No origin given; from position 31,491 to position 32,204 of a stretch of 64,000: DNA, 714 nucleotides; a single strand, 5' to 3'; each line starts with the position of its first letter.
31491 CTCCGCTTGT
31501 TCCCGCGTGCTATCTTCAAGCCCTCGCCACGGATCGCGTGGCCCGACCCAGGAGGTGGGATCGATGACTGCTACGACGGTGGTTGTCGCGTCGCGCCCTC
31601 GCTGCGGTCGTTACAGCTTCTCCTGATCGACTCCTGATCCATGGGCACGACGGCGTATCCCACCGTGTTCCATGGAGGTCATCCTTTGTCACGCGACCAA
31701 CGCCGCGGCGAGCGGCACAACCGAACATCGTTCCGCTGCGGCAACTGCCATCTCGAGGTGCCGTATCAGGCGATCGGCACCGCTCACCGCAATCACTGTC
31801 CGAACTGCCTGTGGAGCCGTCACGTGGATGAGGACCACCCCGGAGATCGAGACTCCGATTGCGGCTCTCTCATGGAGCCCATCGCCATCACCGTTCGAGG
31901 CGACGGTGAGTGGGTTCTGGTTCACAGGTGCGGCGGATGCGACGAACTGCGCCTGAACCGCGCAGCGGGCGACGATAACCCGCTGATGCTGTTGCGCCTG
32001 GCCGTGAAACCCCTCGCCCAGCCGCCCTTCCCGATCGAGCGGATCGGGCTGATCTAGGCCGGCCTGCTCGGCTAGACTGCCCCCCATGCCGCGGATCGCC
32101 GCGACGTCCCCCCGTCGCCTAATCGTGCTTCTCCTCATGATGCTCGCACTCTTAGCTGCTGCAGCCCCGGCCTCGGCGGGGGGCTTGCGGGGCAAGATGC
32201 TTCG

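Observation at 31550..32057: Leader-peptide translational attenuator in front of an RNHCP-domain gene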

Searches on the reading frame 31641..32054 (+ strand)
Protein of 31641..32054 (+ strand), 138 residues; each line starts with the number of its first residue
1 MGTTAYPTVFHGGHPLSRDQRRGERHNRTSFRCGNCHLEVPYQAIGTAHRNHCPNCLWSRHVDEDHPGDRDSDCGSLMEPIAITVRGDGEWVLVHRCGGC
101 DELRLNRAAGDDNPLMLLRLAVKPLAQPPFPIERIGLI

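Call 3: search_protein_families(library=pfam, proteins=[window:31641-32054:+], max_evalue=0.01)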
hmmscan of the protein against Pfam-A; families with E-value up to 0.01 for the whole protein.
window:31641-32054:+ (138 aa): 1 family
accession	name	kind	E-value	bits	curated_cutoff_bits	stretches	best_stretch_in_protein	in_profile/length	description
PF12647.12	RNHCP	-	3.1e-37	126.9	24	1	29-118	2-90/90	RNHCP domain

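Call 7: find_related_loci(query=window:31641-32054:+, collection=genome_contigs, flank=3000)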
Query window:31641-32054:+ (138 aa) in genome_contigs; peptide patterns used: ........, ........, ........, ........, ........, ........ (x = any residue, [..] = any of these).
549 stretches matched a pattern; 449 encode a relative of the query (tblastn E <= 1e-3); the best 80 are kept; 80 distinct loci.
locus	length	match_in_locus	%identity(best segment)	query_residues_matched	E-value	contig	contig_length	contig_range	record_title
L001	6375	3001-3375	81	15-138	1e-65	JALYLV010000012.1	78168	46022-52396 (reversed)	MAG: Actinomycetota bacterium isolate AFD bin48 SD1485_NODE_13_length_78168_cov_2.441217, whole genome shotgun sequence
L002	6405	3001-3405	78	3-136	8e-66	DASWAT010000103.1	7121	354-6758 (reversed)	MAG TPA_asm: Actinomycetota bacterium isolate SMAG_U2663 k141_737223, whole genome shotgun sequence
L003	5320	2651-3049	78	6-138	2e-65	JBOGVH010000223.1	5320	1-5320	MAG: Actinomycetota bacterium isolate M3-S_metawrap_bin.246 k127_4253594, whole genome shotgun sequence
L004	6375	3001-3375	78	15-138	2e-65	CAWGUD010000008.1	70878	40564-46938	MAG: uncultured Actinomycetes bacterium isolate MFD09730.bin.2.61 genome assembly, contig: contig_17581, whole genome sh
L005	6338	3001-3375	78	15-138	1e-64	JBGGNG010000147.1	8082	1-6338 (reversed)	MAG: Actinomycetota bacterium isolate bin.036 k141_2892188, whole genome shotgun sequence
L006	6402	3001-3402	75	3-135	1e-64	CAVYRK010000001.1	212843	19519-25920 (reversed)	MAG: uncultured Actinomycetota bacterium isolate MFD06085.bin.2.1 genome assembly, contig: contig_21291, whole genome sh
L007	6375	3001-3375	80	15-138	6e-65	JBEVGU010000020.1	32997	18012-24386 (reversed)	MAG: Actinomycetota bacterium isolate T2R5BO.18.metabat2 T2R5BO.18.metabat2_k133_8173421, whole genome shotgun sequence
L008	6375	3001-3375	78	15-138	1e-64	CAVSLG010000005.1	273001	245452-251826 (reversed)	MAG: uncultured Actinomycetes bacterium isolate MFD05176.bin.2.78 genome assembly, contig: contig_124188, whole genome s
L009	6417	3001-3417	74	2-138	7e-65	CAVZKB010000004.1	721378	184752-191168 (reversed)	MAG: uncultured Actinomycetes bacterium isolate MFD05442.bin.1.261 genome assembly, contig: contig_1577, whole genome sh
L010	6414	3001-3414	72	2-138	1e-64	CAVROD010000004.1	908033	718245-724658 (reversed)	MAG: uncultured Actinomycetes bacterium isolate MFD04935.bin.2.28 genome assembly, contig: contig_9547, whole genome sho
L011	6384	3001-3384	78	12-138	7e-64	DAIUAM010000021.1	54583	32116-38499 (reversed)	MAG TPA_asm: Actinomycetota bacterium isolate CTOTU41495 NODE_354_length_54583_cov_10.850334, whole genome shotgun seque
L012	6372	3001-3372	78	16-138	2e-63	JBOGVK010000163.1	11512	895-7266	MAG: Actinomycetota bacterium isolate TC-S_metawrap_bin.157 k127_1161172, whole genome shotgun sequence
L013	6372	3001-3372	81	12-134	3e-63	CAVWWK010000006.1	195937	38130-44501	MAG: uncultured Actinomycetes bacterium isolate MFD00962.bin.2.291 genome assembly, contig: contig_156742, whole genome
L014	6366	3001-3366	79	16-136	1e-62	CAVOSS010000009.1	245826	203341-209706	MAG: uncultured Actinomycetota bacterium isolate MFD00392.bin.2.136 genome assembly, contig: contig_29278, whole genome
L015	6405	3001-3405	73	12-138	1e-62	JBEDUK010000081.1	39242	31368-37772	MAG: Actinomycetota bacterium isolate Bin.020.pasture_P3 k127_6010844, whole genome shotgun sequence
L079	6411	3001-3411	61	1-136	2e-53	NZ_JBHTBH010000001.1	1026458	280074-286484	Marinactinospora rubrisoli strain CGMCC 4.7382 GCM70025295_39, whole genome shotgun sequence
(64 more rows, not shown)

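Call 21: search_solved_structures(query=window:31686-32054:+, max_evalue=10, show_alignments=2)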
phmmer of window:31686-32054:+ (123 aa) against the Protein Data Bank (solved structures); distinct sequences matched with E-value up to 10: 0.

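Call 22: find_homologous_proteins(query=window:31686-32054:+, max_evalue=0.001)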
Query window:31686-32054:+ (123 aa): 1326 proteins with E <= 0.001 among 1330 candidates; the best 120 are listed.
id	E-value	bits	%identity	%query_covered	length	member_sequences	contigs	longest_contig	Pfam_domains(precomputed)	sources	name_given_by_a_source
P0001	4.2e-66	239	85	98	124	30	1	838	PF12647.13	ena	-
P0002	8.8e-66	238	83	100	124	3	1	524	PF12647.13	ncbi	-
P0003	9.8e-66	238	83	100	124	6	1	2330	PF12647.13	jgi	jgi:hypothetical protein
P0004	1.1e-65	237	80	100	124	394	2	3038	PF12647.13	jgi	jgi:hypothetical protein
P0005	3.6e-65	236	83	98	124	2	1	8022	PF12647.13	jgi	jgi:RNHCP domain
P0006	4.0e-65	236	83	100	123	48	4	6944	PF12647.13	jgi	jgi:hypothetical protein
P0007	1.1e-64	234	82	100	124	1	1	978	PF12647.13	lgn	-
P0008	1.8e-64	234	85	88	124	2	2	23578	PF12647.13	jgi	jgi:RNHCP domain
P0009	1.9e-64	233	81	98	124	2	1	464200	PF12647.13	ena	-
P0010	3.2e-64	233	80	87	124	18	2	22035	PF12647.13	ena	-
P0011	5.9e-64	232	81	100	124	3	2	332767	PF12647.13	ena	-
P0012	9.2e-64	231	82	98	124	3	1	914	PF12647.13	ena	-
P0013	1.0e-63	231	82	98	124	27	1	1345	PF12647.13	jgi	jgi:hypothetical protein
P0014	1.0e-63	231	80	98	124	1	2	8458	PF12647.13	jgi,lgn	jgi:RNHCP domain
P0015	1.0e-63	231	80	98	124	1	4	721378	PF12647.13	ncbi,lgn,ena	-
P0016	1.1e-63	231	79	100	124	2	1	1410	PF12647.13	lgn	-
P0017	1.2e-63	231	84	87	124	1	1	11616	PF12647.13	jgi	-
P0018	1.3e-63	231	85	88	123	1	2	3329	PF12647.13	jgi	jgi:RNHCP domain-containing protein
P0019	1.5e-63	231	85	87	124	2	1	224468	PF12647.13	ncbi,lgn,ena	-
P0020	1.6e-63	231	80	98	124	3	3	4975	PF12647.13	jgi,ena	jgi:RNHCP domain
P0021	2.2e-63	230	77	100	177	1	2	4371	PF12647.13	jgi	jgi:hypothetical protein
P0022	2.3e-63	230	83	89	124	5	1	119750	PF12647.13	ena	-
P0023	4.4e-63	229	82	89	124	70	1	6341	PF12647.13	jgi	jgi:RNHCP domain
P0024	5.4e-63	229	80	100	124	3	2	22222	PF12647.13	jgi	jgi:hypothetical protein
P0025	6.0e-63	229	81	98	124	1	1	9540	PF12647.13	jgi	jgi:hypothetical protein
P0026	8.3e-63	228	80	98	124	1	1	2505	PF12647.13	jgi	jgi:hypothetical protein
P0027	1.8e-62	227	80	98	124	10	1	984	PF12647.13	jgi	-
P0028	2.1e-62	227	78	100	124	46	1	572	PF12647.13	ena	-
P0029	2.2e-62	227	80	100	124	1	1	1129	PF12647.13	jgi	jgi:RNHCP domain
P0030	2.4e-62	227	81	98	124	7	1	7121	PF12647.13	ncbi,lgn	ncbi:MAG TPA: RNHCP domain-containing protein [Actinomycetota bacterium]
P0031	2.5e-62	227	77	100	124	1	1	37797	PF12647.13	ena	-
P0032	3.2e-62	226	82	86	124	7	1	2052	PF12647.13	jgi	jgi:hypothetical protein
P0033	3.8e-62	226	80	98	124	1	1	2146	PF12647.13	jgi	jgi:DNA-directed RNA polymerase subunit RPC12/RpoP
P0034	3.9e-62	226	82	88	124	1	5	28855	PF12647.13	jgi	jgi:hypothetical protein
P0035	4.2e-62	226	80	98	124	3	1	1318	PF12647.13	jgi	-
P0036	5.4e-62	226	81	88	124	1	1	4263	PF12647.13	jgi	jgi:hypothetical protein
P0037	5.7e-62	225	77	100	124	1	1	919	PF12647.13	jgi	jgi:RNHCP domain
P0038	5.7e-62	225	82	87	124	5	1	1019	PF12647.13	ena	-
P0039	6.9e-62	225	79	98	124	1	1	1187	PF12647.13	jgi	jgi:hypothetical protein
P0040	6.9e-62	225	80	98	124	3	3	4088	PF12647.13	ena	-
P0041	7.1e-62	225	80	98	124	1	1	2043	PF12647.13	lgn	-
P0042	7.2e-62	225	80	98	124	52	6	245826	PF12647.13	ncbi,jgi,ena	jgi:RNHCP domain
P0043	7.3e-62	225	79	98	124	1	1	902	PF12647.13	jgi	jgi:RNHCP domain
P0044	7.6e-62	225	79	98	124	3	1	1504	PF12647.13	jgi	jgi:hypothetical protein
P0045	8.6e-62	225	79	100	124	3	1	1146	PF12647.13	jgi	-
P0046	9.3e-62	225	79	98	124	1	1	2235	PF12647.13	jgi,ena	jgi:hypothetical protein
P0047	9.7e-62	225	78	98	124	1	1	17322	PF12647.13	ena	-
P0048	1.0e-61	225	78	100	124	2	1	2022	PF12647.13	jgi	jgi:hypothetical protein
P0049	1.1e-61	225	81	98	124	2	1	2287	PF12647.13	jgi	jgi:hypothetical protein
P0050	1.1e-61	225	79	98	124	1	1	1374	PF12647.13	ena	-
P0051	1.1e-61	225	81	88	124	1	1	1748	PF12647.13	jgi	jgi:hypothetical protein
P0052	1.3e-61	224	81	98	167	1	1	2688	PF12647.13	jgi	jgi:RNHCP domain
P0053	1.3e-61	224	80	98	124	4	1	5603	PF12647.13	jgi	jgi:hypothetical protein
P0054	1.4e-61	224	80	98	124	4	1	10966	PF12647.13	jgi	jgi:hypothetical protein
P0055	1.5e-61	224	78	98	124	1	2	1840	PF12647.13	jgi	jgi:RNHCP domain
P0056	1.5e-61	224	77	100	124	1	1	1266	PF12647.13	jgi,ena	-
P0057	1.6e-61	224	81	88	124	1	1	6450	PF12647.13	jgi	jgi:hypothetical protein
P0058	1.7e-61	224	79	98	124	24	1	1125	PF12647.13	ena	-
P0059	1.8e-61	224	82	89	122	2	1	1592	PF12647.13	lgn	-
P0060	2.0e-61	224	78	98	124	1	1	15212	PF12647.13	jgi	jgi:hypothetical protein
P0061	2.5e-61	223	79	98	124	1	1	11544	PF12647.13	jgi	-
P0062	3.0e-61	223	81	100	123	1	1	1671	PF12647.13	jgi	jgi:hypothetical protein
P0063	3.1e-61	223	79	98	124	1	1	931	PF12647.13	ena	-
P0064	3.5e-61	223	77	100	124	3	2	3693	PF12647.13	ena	-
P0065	3.6e-61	223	77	100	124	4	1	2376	PF12647.13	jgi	jgi:hypothetical protein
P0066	3.7e-61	223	78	100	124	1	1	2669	PF12647.13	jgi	jgi:hypothetical protein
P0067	4.9e-61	222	77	100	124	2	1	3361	PF12647.13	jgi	jgi:hypothetical protein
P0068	5.9e-61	222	77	100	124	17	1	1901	PF12647.13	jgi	jgi:RNHCP domain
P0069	6.3e-61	222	79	98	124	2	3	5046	PF12647.13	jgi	jgi:hypothetical protein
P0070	6.3e-61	222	78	100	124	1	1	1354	PF12647.13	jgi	jgi:RNHCP domain-containing protein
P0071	6.7e-61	222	77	100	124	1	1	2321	PF12647.13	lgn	-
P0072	7.8e-61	222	75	100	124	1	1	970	PF12647.13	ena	-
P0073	8.5e-61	222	78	89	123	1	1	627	PF12647.13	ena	-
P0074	9.7e-61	221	78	98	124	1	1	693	PF12647.13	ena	-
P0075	1.0e-60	221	81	87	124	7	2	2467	PF12647.13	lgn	-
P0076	1.1e-60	221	78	100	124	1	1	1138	PF12647.13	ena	-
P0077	1.3e-60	221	74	100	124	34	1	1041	PF12647.13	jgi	jgi:hypothetical protein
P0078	1.6e-60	221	78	96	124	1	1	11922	PF12647.13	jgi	jgi:hypothetical protein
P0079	1.8e-60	221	78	88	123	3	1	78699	PF12647.13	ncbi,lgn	-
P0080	2.2e-60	220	77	100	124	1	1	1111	PF12647.13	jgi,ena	-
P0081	2.4e-60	220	80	98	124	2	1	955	PF12647.13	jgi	jgi:hypothetical protein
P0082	2.5e-60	220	76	100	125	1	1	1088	PF12647.13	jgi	jgi:hypothetical protein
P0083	2.7e-60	220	77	100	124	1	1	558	PF12647.13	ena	-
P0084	3.9e-60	220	79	98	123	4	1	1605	PF12647.13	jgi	jgi:DNA-directed RNA polymerase subunit RPC12/RpoP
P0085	5.0e-60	219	79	98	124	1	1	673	PF12647.13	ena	-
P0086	5.3e-60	219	78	98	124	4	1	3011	PF12647.13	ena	-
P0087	5.3e-60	219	78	98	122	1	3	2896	PF12647.13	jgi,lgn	jgi:uncharacterized protein YcbX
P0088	5.7e-60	219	76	100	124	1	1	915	PF12647.13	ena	-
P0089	5.9e-60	219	77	98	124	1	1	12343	PF12647.13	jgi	jgi:RNHCP domain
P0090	6.1e-60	219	81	85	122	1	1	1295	PF12647.13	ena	-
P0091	6.4e-60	219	79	87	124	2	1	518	PF12647.13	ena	-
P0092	7.0e-60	219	76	98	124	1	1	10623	PF12647.13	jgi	jgi:hypothetical protein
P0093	8.0e-60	219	78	98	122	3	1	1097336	PF12647.13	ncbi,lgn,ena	-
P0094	8.1e-60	218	79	98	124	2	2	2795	PF12647.13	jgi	jgi:hypothetical protein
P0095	8.2e-60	218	77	100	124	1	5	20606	PF12647.13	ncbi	ncbi:MAG: RNHCP domain-containing protein [Actinomycetota bacterium]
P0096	8.3e-60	218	77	100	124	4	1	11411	PF12647.13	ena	-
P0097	8.7e-60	218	77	100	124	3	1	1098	PF12647.13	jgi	jgi:hypothetical protein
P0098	1.0e-59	218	76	98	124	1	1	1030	PF12647.13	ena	-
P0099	1.0e-59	218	77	98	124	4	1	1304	PF12647.13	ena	-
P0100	1.3e-59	218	77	98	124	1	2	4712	PF12647.13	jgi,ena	-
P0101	2.0e-59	217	75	100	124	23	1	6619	PF12647.13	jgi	jgi:hypothetical protein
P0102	2.8e-59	217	79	89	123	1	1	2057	PF12647.13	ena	-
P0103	3.4e-59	216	72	100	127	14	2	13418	PF12647.13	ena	-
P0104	3.8e-59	216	80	100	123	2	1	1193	PF12647.13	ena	-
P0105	4.7e-59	216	78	98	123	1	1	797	PF12647.13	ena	-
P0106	6.0e-59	216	75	89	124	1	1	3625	PF12647.13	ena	-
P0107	6.5e-59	216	76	98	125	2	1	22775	PF12647.13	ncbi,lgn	-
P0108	6.7e-59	216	75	98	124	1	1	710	PF12647.13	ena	-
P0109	7.5e-59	215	81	87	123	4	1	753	PF12647.13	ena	-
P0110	8.6e-59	215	77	100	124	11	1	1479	PF12647.13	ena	-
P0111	8.7e-59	215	76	100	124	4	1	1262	PF12647.13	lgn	-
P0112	9.8e-59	215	76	98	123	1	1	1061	PF12647.13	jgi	jgi:hypothetical protein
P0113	1.1e-58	215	75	100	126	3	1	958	PF12647.13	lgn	-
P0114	1.3e-58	215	76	100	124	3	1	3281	PF12647.13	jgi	jgi:RNHCP domain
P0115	1.5e-58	214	77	100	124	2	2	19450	PF12647.13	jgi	jgi:RNHCP domain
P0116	1.5e-58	214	79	100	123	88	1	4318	PF12647.13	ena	-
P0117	1.7e-58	214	79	87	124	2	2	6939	PF12647.13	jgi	jgi:hypothetical protein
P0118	1.9e-58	214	75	98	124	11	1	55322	PF12647.13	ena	-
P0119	1.9e-58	214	80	89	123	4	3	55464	PF12647.13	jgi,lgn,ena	jgi:hypothetical protein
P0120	2.0e-58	214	74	100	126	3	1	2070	PF12647.13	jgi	-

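Call 38: find_related_loci(query=L079:3046-3417:+, collection=genome_contigs, flank=1500)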
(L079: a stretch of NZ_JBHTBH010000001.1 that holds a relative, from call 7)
Query L079:3046-3417:+ (124 aa) in genome_contigs; peptide patterns used: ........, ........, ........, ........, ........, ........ (x = any residue, [..] = any of these).
600 stretches matched a pattern (row limit reached: there are more); 461 encode a relative of the query (tblastn E <= 1e-3); the best 80 are kept; 80 distinct loci.
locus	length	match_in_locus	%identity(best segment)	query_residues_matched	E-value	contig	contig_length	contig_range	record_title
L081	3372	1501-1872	84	1-124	1e-69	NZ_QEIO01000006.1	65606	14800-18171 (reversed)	Marinitenerispora sediminis strain TPS16 scaffold_5, whole genome shotgun sequence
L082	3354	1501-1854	71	6-122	7e-55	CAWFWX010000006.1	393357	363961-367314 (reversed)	MAG: uncultured Thermoleophilaceae bacterium isolate MFD06742.bin.1.32 genome assembly, contig: contig_31342, whole geno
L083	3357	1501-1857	71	4-122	2e-54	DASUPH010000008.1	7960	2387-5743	MAG TPA_asm: Candidatus Limnocylindrales bacterium isolate SMAG_U1649 k141_727468, whole genome shotgun sequence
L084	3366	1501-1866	70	4-122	2e-54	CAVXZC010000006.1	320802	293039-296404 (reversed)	MAG: uncultured Solirubrobacteraceae bacterium isolate MFD04967.bin.2.160 genome assembly, contig: contig_50560, whole g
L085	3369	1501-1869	72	1-123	3e-54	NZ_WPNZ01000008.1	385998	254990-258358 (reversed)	Streptomyces typhae strain p1417 Scaffold8, whole genome shotgun sequence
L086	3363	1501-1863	66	1-122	2e-53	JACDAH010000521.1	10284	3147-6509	MAG: Chloroflexota bacterium isolate MGR_bin251 SD2897-2912_k127_5995949, whole genome shotgun sequence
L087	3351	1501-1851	70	6-123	2e-53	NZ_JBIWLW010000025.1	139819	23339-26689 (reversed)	Streptomyces sp. NPDC102274 NPDC102274_410_E4.ctg-0025, whole genome shotgun sequence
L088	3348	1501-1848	71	7-123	3e-53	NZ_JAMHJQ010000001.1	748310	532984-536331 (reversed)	Streptomyces sp. 35G-GA-8 Scaffold1, whole genome shotgun sequence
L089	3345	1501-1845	70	7-122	3e-53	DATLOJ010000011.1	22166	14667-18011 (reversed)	MAG TPA_asm: Actinomycetota bacterium isolate SMAG_U13823 k141_5401035, whole genome shotgun sequence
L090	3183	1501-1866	66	4-122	9e-53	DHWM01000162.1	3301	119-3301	MAG TPA_asm: Actinobacteria bacterium UBA5182 UBA5182_contig_497, whole genome shotgun sequence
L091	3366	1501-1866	65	1-122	1e-52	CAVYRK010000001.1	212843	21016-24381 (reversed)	MAG: uncultured Actinomycetota bacterium isolate MFD06085.bin.2.1 genome assembly, contig: contig_21291, whole genome sh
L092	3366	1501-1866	68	1-122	1e-52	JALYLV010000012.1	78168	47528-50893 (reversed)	MAG: Actinomycetota bacterium isolate AFD bin48 SD1485_NODE_13_length_78168_cov_2.441217, whole genome shotgun sequence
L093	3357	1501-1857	71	4-121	2e-52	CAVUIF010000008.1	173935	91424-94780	MAG: uncultured Thermoleophilaceae bacterium isolate MFD02360.bin.2.177 genome assembly, contig: contig_35716, whole gen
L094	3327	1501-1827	72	14-122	3e-52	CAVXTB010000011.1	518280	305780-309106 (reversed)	MAG: uncultured Actinomycetes bacterium isolate MFD04944.bin.2.197 genome assembly, contig: contig_33840, whole genome s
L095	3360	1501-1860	68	4-122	3e-52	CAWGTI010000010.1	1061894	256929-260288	MAG: uncultured Solirubrobacterales bacterium isolate MFD04212.bin.1.32 genome assembly, contig: contig_4754, whole geno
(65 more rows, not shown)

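Call 40: predict_structure(alignment_id=A3)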
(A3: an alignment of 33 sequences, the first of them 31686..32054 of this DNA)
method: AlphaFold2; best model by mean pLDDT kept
length: 123 residues; sequences in the alignment: 33
mean_pLDDT: 59.2   pTM: 0.40
mean pLDDT of the five models: 59.2, 57.2, 56.4, 53.0, 51.5
residues with pLDDT >= 90: 0; 70-90: 21; 50-70: 76; < 50: 26
segments of 3 or more residues with pLDDT < 50: 1-11, 32-34, 45-47, 50-53, 93-95
pLDDT, mean of each block of 10 residues (from residue 1): 40 65 68 53 52 51 69 71 65 55 66 59 50
secondary structure, 60 per line:
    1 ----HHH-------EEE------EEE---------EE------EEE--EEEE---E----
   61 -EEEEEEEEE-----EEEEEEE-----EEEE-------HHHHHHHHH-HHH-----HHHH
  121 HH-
elements in order: E15-17 E24-26 E44-46 E49-52 E62-70 E76-82 E88-91 H99-107 H117-122

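Call 41: find_encoding_contigs(protein=P0015, flank=6000, max_places=3)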
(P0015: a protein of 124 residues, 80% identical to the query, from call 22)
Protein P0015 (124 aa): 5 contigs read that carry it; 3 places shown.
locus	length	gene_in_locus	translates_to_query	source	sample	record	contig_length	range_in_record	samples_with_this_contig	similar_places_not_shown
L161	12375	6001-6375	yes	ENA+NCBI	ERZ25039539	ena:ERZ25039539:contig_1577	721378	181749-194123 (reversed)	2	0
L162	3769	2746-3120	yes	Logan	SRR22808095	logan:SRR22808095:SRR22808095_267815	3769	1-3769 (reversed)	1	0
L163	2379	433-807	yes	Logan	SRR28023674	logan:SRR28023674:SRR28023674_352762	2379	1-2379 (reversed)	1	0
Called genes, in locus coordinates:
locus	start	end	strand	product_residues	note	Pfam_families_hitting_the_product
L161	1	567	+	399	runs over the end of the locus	PF01436:NHL (faint)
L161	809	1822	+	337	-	PF01436:NHL (faint), PF17957:Big_7 (weak)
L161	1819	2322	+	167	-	PF19077:Big_13 (faint)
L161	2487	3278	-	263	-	PF01061:ABC2_membrane, PF12698:ABC2_membrane_3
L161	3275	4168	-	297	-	PF00005:ABC_tran, PF13304:AAA_21 (weak)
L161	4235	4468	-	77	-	-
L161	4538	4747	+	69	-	-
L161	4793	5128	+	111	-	-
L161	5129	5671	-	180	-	-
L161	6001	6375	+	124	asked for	PF12647:RNHCP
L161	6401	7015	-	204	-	PF08534:Redoxin (weak), PF00578:AhpC-TSA, PF02630:SCO1-SenC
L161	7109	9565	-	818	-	PF08335:GlnD_UR_UTase, PF01842:ACT (faint), PF13291:ACT_4 (faint), PF22754:bHLH-TF_ACT-like_plant (faint), PF24931:ACT_ACR9_3rd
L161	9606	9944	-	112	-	PF00543:P-II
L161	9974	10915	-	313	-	PF00583:Acetyltransf_1, PF13673:Acetyltransf_10 (weak), PF13508:Acetyltransf_7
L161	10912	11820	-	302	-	PF02735:Ku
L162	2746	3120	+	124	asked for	PF12647:RNHCP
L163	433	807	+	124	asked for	PF12647:RNHCP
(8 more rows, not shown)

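Call 49: search_protein_families(library=ncbifam, proteins=[window:31686-32054:+], max_evalue=1)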
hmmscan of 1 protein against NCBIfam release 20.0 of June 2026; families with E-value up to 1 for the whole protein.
window:31686-32054:+ (123 aa): 1 family
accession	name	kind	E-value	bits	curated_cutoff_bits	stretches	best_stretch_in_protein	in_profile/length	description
NF001608.0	PRK00398.1-6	equivalog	0.81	9.6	84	1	16-41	4-27/46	DNA-directed RNA polymerase subunit P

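Call 68: search_protein_representatives(protein=window:31686-32054:+)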
Query: 123 residues. Proteins with E-value up to 0.001 (for the whole library): 1166; up to 1e-10: 624; up to 1e-30: 40. The best 150 are listed.
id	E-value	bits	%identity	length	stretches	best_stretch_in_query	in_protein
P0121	2.0e-44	167.0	78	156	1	1-95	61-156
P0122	2.5e-41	157.0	73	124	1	29-120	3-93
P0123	2.8e-41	156.8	59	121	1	4-120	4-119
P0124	5.1e-39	149.5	62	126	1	15-117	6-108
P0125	1.0e-38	148.5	61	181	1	13-117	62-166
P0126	1.4e-38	148.0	61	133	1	8-120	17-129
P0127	1.8e-38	147.7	61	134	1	14-121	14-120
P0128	2.0e-38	147.6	82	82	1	42-121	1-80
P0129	4.7e-36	139.9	59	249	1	13-120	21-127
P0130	7.2e-36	139.3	54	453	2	14-120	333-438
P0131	1.0e-35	138.8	56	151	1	12-121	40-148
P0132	3.2e-35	137.2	43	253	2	12-111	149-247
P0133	3.4e-35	137.1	56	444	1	10-120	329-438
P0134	4.8e-35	136.6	59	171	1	13-120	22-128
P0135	4.2e-34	133.6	56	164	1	13-118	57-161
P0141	3.1e-33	130.8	57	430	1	14-121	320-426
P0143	3.7e-33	130.5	55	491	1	8-122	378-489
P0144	4.1e-33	130.4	54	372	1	4-120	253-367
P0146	5.8e-33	129.9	56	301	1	12-117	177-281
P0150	1.7e-32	128.3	55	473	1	13-120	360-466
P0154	1.0e-31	125.8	60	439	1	15-117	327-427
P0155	1.2e-31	125.6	52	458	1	7-119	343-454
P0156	1.3e-31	125.5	52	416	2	14-119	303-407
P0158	1.5e-31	125.3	53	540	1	13-122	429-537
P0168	3.4e-30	120.9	54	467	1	13-119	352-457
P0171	6.3e-30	120.1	51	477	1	12-120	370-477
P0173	1.4e-29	118.9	51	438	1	13-121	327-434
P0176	2.7e-29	118.0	56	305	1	15-119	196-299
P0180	1.5e-28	115.6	52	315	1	9-120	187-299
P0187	6.4e-28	113.6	55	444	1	16-121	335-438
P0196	3.7e-26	107.9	53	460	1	9-103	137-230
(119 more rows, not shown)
